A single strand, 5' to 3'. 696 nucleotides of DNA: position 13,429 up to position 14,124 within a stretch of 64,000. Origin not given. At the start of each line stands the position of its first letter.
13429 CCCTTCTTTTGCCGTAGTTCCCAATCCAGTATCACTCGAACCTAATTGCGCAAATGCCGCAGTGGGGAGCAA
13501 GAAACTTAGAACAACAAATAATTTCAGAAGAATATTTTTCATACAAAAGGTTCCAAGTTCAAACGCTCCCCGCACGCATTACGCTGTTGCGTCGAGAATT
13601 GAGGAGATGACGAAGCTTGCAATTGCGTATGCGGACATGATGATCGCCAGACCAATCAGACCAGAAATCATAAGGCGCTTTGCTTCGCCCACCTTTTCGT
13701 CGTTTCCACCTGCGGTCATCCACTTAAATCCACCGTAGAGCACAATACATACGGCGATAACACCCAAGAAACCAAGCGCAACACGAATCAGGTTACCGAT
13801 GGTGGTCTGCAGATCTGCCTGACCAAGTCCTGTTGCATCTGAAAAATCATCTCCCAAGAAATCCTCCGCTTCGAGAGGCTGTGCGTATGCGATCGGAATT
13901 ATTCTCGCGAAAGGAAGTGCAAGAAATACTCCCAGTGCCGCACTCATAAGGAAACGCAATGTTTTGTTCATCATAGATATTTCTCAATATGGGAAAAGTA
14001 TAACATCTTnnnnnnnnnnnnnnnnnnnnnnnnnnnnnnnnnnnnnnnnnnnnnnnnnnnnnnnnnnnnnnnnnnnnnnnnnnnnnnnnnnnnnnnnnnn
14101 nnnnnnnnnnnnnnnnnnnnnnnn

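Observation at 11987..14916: Tandem array of seven VirB2/TrbC-like pilin domains in six co-oriented genes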

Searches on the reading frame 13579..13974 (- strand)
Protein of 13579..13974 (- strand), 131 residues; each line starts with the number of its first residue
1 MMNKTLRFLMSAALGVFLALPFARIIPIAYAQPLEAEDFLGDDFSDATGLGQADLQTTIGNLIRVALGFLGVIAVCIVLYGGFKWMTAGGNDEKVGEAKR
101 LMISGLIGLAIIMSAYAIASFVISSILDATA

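Call 3: search_protein_families(library=pfam, proteins=[window:13579-13974:-], max_evalue=1)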
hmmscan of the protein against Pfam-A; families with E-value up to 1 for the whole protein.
window:13579-13974:- (131 aa): 3 families
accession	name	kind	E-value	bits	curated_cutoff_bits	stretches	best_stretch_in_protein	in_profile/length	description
PF18895.5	T4SS_pilin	-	1.1e-09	38.6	26.6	1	54-122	4-71/71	Type IV secretion system pilin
PF04956.18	TrbC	-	0.0043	17.7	27.9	1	45-121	34-97/98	TrbC/VIRB2 pilin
PF05987.18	DUF898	-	0.0092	15.6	28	1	13-127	130-245/336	Bacterial protein of unknown function (DUF898)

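Call 9: find_homologous_proteins(query=window:13579-13974:-)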
Query window:13579-13974:- (131 aa): 1270 proteins with E <= 0.001 among 1463 candidates; the best 120 are listed.
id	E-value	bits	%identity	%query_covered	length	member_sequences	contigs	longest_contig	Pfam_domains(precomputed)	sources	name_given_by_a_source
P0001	2.7e-74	265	98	100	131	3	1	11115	PF18895.6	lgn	-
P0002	1.4e-67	243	92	99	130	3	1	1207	PF18895.6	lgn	-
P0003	1.1e-66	240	88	100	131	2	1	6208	PF18895.6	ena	-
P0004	6.4e-66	238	85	100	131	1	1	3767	PF18895.6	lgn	-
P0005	1.1e-65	237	88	99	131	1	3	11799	PF18895.6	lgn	-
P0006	1.8e-65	236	87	100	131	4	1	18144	PF18895.6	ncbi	-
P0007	7.6e-65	234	84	100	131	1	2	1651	PF18895.6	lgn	-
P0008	1.8e-64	233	85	100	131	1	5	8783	PF18895.6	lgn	-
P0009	2.4e-64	233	85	100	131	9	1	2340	PF18895.6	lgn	-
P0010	2.4e-63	229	84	100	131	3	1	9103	PF18895.6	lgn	-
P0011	9.8e-63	227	83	100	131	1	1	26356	PF18895.6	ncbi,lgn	-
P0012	3.7e-62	226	83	100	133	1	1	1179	PF18895.6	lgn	-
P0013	1.6e-61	224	83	100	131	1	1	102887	PF18895.6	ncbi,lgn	-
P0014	9.5e-61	221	83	100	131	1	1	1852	PF18895.6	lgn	-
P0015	3.4e-60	219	79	100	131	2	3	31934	PF18895.6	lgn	-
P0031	2.6e-49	184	70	100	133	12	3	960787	PF18895.6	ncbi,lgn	-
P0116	4.0e-43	164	69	83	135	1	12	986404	PF18895.6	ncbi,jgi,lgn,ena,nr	ncbi:hypothetical protein HON52_00465 [Candidatus Uhrbacteria bacterium]|jgi:hypothetical protein|nr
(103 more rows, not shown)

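Call 13: search_protein_families(library=ncbifam, proteins=[window:13579-13974:-], max_evalue=0.1)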
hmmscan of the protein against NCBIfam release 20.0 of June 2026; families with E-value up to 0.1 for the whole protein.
window:13579-13974:- (131 aa): 1 family
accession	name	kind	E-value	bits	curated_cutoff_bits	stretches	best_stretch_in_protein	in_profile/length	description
NF045849.1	ICE_MMCAP2_0565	equivalog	8.9e-09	34.9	40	1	55-126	9-80/80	Mbov_0395 family pilin-like conjugal transfer protein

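Call 14: find_encoding_contigs(protein=P0031, flank=10000, max_places=2)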
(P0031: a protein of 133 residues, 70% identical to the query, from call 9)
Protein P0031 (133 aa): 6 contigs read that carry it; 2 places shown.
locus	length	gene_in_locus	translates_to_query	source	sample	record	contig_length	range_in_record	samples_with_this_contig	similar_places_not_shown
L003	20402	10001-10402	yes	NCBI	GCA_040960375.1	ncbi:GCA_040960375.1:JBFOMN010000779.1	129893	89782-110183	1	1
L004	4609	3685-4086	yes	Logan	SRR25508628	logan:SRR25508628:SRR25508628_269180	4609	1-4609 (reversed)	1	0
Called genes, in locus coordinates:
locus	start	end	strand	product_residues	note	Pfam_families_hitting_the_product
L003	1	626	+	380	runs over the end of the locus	PF00266:Aminotran_5, PF00155:Aminotran_1_2 (weak)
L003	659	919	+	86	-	PF13459:Fer4_15, PF13370:Fer4_13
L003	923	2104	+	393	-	PF01266:DAO (faint), PF07992:Pyr_redox_2, PF13450:NAD_binding_8 (weak), PF00070:Pyr_redox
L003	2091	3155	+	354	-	PF10432:bact-PGI_C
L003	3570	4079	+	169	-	PF28549:NDPSase_N, PF00293:NUDIX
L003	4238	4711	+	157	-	PF03073:TspO_MBR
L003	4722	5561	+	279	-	PF08239:SH3_3 (faint)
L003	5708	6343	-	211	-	-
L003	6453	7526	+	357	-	PF00483:NTP_transferase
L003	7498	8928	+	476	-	PF01547:SBP_bac_1, PF13416:SBP_bac_8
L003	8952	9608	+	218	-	-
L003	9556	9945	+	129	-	PF18895:T4SS_pilin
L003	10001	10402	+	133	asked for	PF18895:T4SS_pilin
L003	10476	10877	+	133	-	PF18895:T4SS_pilin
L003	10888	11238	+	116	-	PF18895:T4SS_pilin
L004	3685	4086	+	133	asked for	PF18895:T4SS_pilin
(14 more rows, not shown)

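Call 15: find_encoding_contigs(protein=P0116, flank=10000, max_places=2)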
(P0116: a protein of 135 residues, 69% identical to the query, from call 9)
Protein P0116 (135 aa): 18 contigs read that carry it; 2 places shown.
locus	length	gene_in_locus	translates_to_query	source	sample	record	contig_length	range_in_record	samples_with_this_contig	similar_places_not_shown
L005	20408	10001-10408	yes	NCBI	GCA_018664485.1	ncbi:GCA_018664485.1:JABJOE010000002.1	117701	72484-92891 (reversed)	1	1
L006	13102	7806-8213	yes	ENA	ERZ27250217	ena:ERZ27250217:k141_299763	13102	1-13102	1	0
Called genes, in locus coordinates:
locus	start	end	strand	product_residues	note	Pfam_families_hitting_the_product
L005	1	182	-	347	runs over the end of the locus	PF00768:Peptidase_S11, PF13354:Beta-lactamase2 (weak)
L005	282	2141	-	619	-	PF16158:N_BRCA1_IG (faint), PF08486:SpoIID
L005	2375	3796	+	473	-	PF01943:Polysacc_synt, PF13440:Polysacc_synt_3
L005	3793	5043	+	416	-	PF04932:Wzy_C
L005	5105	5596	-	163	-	-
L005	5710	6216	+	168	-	-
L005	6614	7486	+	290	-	PF00483:NTP_transferase, PF12804:NTP_transf_3 (faint)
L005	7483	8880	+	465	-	PF01547:SBP_bac_1, PF13416:SBP_bac_8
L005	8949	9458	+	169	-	-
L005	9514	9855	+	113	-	PF18895:T4SS_pilin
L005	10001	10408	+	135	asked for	PF18895:T4SS_pilin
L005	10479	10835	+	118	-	PF18895:T4SS_pilin (weak)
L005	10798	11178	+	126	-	PF18895:T4SS_pilin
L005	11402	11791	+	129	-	PF18895:T4SS_pilin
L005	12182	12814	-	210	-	-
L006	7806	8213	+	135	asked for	PF18895:T4SS_pilin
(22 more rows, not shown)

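Call 33: find_related_loci(query=window:13579-13974:-, collection=genome_contigs, flank=10000)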
Query window:13579-13974:- (131 aa) in genome_contigs; peptide patterns used: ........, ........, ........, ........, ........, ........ (x = any residue, [..] = any of these).
425 stretches matched a pattern; 275 encode a relative of the query (tblastn E <= 1e-3); the best 80 are kept; 80 distinct loci.
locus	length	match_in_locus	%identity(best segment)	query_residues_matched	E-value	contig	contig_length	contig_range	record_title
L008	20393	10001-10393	83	1-131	1e-68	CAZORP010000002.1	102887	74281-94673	MAG TPA_asm: uncultured Gammaproteobacteria bacterium isolate SRP342105_co3_223 genome assembly, contig: NODE_91_length_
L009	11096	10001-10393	78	1-131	9e-66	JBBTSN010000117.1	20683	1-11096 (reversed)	MAG: Patescibacteria group bacterium isolate H41-bin180_1 H41_bin180_1_000000000117, whole genome shotgun sequence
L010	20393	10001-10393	83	1-131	1e-61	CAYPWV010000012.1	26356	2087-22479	MAG TPA_asm: uncultured Gammaproteobacteria bacterium isolate SRP342105_co1_259 genome assembly, contig: NODE_2414_lengt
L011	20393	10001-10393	73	1-131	6e-61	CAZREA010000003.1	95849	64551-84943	MAG TPA_asm: uncultured Gammaproteobacteria bacterium isolate SRP342105_co2_22 genome assembly, contig: NODE_183_length_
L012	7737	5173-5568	68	1-131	2e-54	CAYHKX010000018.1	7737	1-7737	MAG TPA_asm: uncultured Gammaproteobacteria bacterium isolate ERP119705_co13_645 genome assembly, contig: NODE_11854_len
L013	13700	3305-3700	69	1-131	2e-53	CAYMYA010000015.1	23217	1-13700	MAG TPA_asm: uncultured Gammaproteobacteria bacterium isolate SRP192515_co2_178 genome assembly, contig: NODE_1714_lengt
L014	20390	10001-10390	70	1-130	3e-49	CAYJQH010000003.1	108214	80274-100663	MAG TPA_asm: uncultured Gammaproteobacteria bacterium isolate ERP125453_co1_14 genome assembly, contig: NODE_81_length_1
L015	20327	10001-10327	69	22-130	4e-47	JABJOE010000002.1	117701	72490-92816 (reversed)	MAG: Candidatus Uhrbacteria bacterium isolate SI075_bin35 k141_2599667, whole genome shotgun sequence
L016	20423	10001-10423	57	1-130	3e-46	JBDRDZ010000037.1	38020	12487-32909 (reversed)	MAG: Patescibacteria group bacterium isolate MEGAHIT-group-1.29 k141_13527224, whole genome shotgun sequence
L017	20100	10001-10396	67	1-130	6e-46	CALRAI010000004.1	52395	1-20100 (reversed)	MAG: Candidatus Uhrbacteria bacterium isolate MaH-04nov19-6 genome assembly, contig: MaH-04nov19-C1287, whole genome sho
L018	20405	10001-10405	58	1-131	8e-45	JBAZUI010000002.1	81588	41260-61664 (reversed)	MAG: Patescibacteria group bacterium isolate SO_2017_GW1_224 NODE_1818_length_81588_cov_1.729613_OW334_2017, whole genom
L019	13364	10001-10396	67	1-131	5e-44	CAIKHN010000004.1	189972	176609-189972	Candidatus Uhrbacteria bacterium isolate LJ-3-15m_bin-0684 genome assembly, contig: bin-0684:04/40, whole genome shotgun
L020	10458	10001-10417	62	2-129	9e-44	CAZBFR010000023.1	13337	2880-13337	MAG TPA_asm: uncultured Gammaproteobacteria bacterium isolate binchicken_co105_181 genome assembly, contig: NODE_5872_le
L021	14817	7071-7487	62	2-129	1e-43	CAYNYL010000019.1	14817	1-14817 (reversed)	MAG TPA_asm: uncultured Gammaproteobacteria bacterium isolate SRP300315_co1_29 genome assembly, contig: NODE_1813_length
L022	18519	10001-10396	67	1-131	1e-43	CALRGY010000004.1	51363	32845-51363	MAG: Candidatus Uhrbacteria bacterium isolate TrH-25oct19-103 genome assembly, contig: TrH-25oct19-C1005, whole genome s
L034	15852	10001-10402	65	1-130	2e-38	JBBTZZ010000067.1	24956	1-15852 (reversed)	MAG: Patescibacteria group bacterium isolate H52-bin134_1 H52_bin134_1_000000000067, whole genome shotgun sequence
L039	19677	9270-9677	53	1-131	7e-38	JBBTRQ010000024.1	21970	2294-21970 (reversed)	MAG: Patescibacteria group bacterium isolate H52-bin078_1 H52_bin078_1_000000000024, whole genome shotgun sequence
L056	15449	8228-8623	51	1-127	2e-35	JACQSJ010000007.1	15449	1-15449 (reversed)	MAG: Candidatus Uhrbacteria bacterium isolate NC_groundwater_1382_Ag_S-0.2um_56_31 S_p2_S4_coassembly_k141_563355, whole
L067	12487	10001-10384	51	10-130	2e-34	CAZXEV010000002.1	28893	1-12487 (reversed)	MAG TPA_asm: uncultured Gammaproteobacteria bacterium isolate SRP286056_co3_44 genome assembly, contig: NODE_1295_length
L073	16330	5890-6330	52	1-130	6e-34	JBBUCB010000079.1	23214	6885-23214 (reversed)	MAG: Patescibacteria group bacterium isolate H41-bin178_1 H41_bin178_1_000000000079, whole genome shotgun sequence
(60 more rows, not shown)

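Call 44: predict_structure(alignment_id=A2)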
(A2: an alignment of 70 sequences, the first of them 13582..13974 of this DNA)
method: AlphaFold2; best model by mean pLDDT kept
length: 131 residues; sequences in the alignment: 70
mean_pLDDT: 76.8   pTM: 0.48
mean pLDDT of the five models: 76.8, 75.9, 74.8, 73.3, 73.2
residues with pLDDT >= 90: 38; 70-90: 51; 50-70: 34; < 50: 8
segments of 3 or more residues with pLDDT < 50: 29-35
pLDDT, mean of each block of 10 residues (from residue 1): 73 78 55 51 56 69 88 93 89 90 93 90 76 55
secondary structure, 60 per line:
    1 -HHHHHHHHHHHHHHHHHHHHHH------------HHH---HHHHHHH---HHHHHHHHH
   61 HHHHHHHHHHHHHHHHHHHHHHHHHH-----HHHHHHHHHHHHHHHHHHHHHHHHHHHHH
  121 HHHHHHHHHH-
elements in order: H2-23 H42-48 H52-86 H92-130

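Call 48: fold_search(model_id=the predicted structure, library=pdb)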
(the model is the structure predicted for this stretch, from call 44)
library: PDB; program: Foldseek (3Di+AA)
matches with E <= 10: 188; with E <= 0.001: 0
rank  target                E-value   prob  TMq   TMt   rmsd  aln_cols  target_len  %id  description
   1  2y3h_C                1.1e+00  0.80  0.43  0.51   9.1       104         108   12  E63Q mutant of Cupriavidus metallidurans CH34 CnrXs (released 2011-03-30)
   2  6s1k_E                1.2e+00  0.91  0.53  0.67   3.8        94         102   11  E. coli Core Signaling Unit, carrying QQQQ receptor mutation (released 2020-01-22)
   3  1a91_MODEL_1_A        1.6e+00  0.84  0.44  0.67   2.9        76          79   12  SUBUNIT C OF THE F1FO ATP SYNTHASE OF ESCHERICHIA COLI; NMR, 10 STRUCTURES (released 1998-07-01)
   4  9vub_C                1.7e+00  0.92  0.54  0.20   3.2        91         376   12  channel C complex with 3 (released 2026-03-11)
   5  4wwb                  1.8e+00  0.84  0.42  0.49   7.9        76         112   13  High-resolution structure of the Ni-bound form of the Y135F mutant of C. metallidurans CnrXs (released 2015-02-11)
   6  7ajq_A                1.9e+00  0.41  0.44  0.27   9.5       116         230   17  cryo-EM structure of ExbBD from Serratia Marcescens (released 2021-10-06)
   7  7c7e                  2.1e+00  0.25  0.27  0.25  14.9       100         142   14  Crystal structure of C terminal domain of Escherichia coli DgoR (released 2021-01-20)
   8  2ch7_B                2.4e+00  0.85  0.50  0.23   2.4        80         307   14  Crystal structure of the cytoplasmic domain of a bacterial chemoreceptor from Thermotoga maritima (released 2006-04-18)
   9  2y39                  2.4e+00  0.75  0.42  0.50   7.9        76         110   13  Ni-bound form of Cupriavidus metallidurans CH34 CnrXs (released 2011-03-30)
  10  5lfk_A                2.5e+00  0.33  0.34  0.21   6.1        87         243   16  Crystal structure of CpxAHDC (hemiphosphorylated form) (released 2017-06-07)
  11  2y3h_B                2.7e+00  0.77  0.43  0.51   3.0        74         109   12  E63Q mutant of Cupriavidus metallidurans CH34 CnrXs (released 2011-03-30)
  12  9sv3_D                2.8e+00  0.89  0.43  0.25   1.4        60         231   15  Local refinement of EloB/EloC/VHL/CV2a/14-3-3zeta/ERa from pose 1 (released 2025-12-03)
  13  3fd9_B                2.8e+00  0.41  0.39  0.24   3.4        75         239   16  Crystal Structure of the transcriptional anti-activator ExsD from Pseudomonas aeruginosa (released 2009-06-23)
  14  9a72_A                2.8e+00  0.30  0.39  0.19   7.2       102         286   16  Integrative model of YFMS-CHEW by crosslinking MS and deep learning (released 2024-09-18)
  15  1l6t_MODEL_1_A        2.8e+00  0.16  0.30  0.40   5.4        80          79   16  STRUCTURE OF ALA24/ASP61 TO ASP24/ASN61 SUBSTITUTED SUBUNIT C OF ESCHERICHIA COLI ATP SYNTHASE (released 2002-07-24)
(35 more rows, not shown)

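Call 49: search_solved_structures(query=A2, max_evalue=10, show_alignments=3)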
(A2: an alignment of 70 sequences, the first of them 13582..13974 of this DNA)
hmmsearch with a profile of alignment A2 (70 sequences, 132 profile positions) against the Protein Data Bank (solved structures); distinct sequences matched with E-value up to 10: 15.
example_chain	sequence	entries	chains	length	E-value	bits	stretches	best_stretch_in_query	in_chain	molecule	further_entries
6i38_A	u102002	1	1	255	0.012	19.1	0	81-99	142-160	nv2Pizza6-AYW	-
6i37_A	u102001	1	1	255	0.013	19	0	81-99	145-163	nv1Pizza6-AYW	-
6i3b_A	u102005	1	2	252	0.017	18.6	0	81-99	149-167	cPizza6-AYW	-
6f0q_A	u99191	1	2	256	0.018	18.5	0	81-99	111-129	Pizza6-AYW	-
6i3a_A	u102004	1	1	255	0.032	17.7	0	80-99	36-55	v22Pizza6-AYW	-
6i39_A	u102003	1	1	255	0.034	17.6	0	80-99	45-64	v31Pizza6-AYW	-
7zqg_A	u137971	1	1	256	0.15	15.5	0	80-99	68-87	Pizza6-KSH-TSH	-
7zpz_A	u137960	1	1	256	0.19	15.1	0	80-99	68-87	Pizza6-TSR-TSH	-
7zcj_A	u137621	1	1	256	0.2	15.1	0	79-99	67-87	Pizza6-TNH-TSH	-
7zq2_A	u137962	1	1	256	0.23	14.9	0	78-99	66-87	Pizza6-RSH-TSH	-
9lp2_A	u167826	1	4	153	0.23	14.9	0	87-105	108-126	dAID23.4L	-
6f0s_A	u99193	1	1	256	0.25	14.8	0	79-99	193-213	Pizza6-SYW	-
7zpw_A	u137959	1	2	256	0.4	14.1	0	79-98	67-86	Pizza6-TSK-TSH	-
7zph_A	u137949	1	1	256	0.75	13.2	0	80-99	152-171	Pizza6-TNK-RSH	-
7rmy_A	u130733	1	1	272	3.1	11.2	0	89-105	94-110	De Novo designed tunable homodimer, D_3-337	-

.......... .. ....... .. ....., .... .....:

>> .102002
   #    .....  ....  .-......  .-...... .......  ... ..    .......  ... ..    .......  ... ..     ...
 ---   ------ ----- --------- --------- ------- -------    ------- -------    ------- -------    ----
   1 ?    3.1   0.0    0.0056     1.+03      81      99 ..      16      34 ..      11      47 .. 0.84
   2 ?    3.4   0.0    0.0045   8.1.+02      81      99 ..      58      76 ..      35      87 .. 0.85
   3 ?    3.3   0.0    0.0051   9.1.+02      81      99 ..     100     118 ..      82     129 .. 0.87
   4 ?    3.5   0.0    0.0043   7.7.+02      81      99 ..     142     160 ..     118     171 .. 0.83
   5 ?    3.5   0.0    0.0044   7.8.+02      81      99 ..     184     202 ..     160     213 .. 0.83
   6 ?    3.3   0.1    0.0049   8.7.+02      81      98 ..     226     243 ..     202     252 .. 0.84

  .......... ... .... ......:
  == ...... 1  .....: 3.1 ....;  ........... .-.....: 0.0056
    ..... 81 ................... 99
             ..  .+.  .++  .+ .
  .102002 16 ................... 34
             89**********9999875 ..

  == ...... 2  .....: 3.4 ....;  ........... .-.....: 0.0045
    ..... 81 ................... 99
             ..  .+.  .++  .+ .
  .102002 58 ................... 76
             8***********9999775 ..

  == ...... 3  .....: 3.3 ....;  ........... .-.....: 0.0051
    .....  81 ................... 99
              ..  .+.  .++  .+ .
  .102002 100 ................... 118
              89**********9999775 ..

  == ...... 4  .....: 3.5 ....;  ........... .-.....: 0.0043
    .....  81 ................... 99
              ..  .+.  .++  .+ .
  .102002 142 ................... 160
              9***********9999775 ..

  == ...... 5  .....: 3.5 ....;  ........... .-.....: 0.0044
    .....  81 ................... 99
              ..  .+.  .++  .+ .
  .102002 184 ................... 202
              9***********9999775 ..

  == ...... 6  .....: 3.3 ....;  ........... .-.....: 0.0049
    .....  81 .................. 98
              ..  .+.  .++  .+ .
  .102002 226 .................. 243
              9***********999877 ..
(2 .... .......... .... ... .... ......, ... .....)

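Call 64: find_encoding_contigs(protein=P0001, flank=10000, max_places=2)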
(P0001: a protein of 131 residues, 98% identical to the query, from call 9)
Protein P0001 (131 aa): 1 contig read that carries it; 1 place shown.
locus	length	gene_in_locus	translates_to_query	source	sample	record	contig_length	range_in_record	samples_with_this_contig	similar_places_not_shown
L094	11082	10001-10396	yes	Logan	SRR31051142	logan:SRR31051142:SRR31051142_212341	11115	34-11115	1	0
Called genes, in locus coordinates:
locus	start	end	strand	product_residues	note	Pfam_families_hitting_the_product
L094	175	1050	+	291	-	PF13365:Trypsin_2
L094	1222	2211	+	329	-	PF01699:Na_Ca_ex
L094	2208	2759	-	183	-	PF03193:RsgA_GTPase (weak), PF00350:Dynamin_N (faint), PF01926:MMR_HSR1, PF02421:FeoB_N, PF00009:GTP_EFTU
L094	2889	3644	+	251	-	PF00248:Aldo_ket_red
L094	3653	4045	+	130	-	PF01641:SelR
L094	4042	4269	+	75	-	-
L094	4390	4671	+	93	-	-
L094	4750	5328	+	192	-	PF00565:SNase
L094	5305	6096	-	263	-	-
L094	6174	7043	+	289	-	PF00483:NTP_transferase, PF12804:NTP_transf_3 (weak)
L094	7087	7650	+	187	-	PF13649:Methyltransf_25 (weak), PF08241:Methyltransf_11 (faint)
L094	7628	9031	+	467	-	PF01547:SBP_bac_1, PF13416:SBP_bac_8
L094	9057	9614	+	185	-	PF18895:T4SS_pilin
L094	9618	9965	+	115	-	PF18895:T4SS_pilin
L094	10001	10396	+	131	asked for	PF18895:T4SS_pilin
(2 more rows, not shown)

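Call 65: find_encoding_contigs(protein=P0006, flank=10000, max_places=2)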
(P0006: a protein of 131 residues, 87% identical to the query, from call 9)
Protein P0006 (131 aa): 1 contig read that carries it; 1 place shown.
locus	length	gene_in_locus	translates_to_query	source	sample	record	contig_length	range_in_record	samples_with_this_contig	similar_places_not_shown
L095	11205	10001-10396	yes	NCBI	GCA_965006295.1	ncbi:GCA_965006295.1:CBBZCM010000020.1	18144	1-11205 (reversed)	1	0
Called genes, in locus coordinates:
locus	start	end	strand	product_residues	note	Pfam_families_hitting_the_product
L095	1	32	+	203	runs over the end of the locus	PF00561:Abhydrolase_1 (weak), PF06821:Ser_hydrolase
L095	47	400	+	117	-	PF01050:MannoseP_isomer, PF07883:Cupin_2 (faint)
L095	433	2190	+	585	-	PF00664:ABC_membrane, PF02463:SMC_N (faint), PF00005:ABC_tran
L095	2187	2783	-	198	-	PF03193:RsgA_GTPase (weak), PF00350:Dynamin_N (faint), PF01926:MMR_HSR1, PF02421:FeoB_N, PF00009:GTP_EFTU (weak)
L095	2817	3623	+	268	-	PF00248:Aldo_ket_red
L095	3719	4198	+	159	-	-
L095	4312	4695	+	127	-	PF01641:SelR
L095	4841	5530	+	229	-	-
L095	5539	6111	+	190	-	PF00565:SNase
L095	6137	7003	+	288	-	PF00483:NTP_transferase, PF12804:NTP_transf_3 (faint)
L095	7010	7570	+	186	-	-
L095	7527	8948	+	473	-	PF01547:SBP_bac_1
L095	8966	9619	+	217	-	PF18895:T4SS_pilin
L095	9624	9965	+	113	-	PF18895:T4SS_pilin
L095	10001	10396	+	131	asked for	PF18895:T4SS_pilin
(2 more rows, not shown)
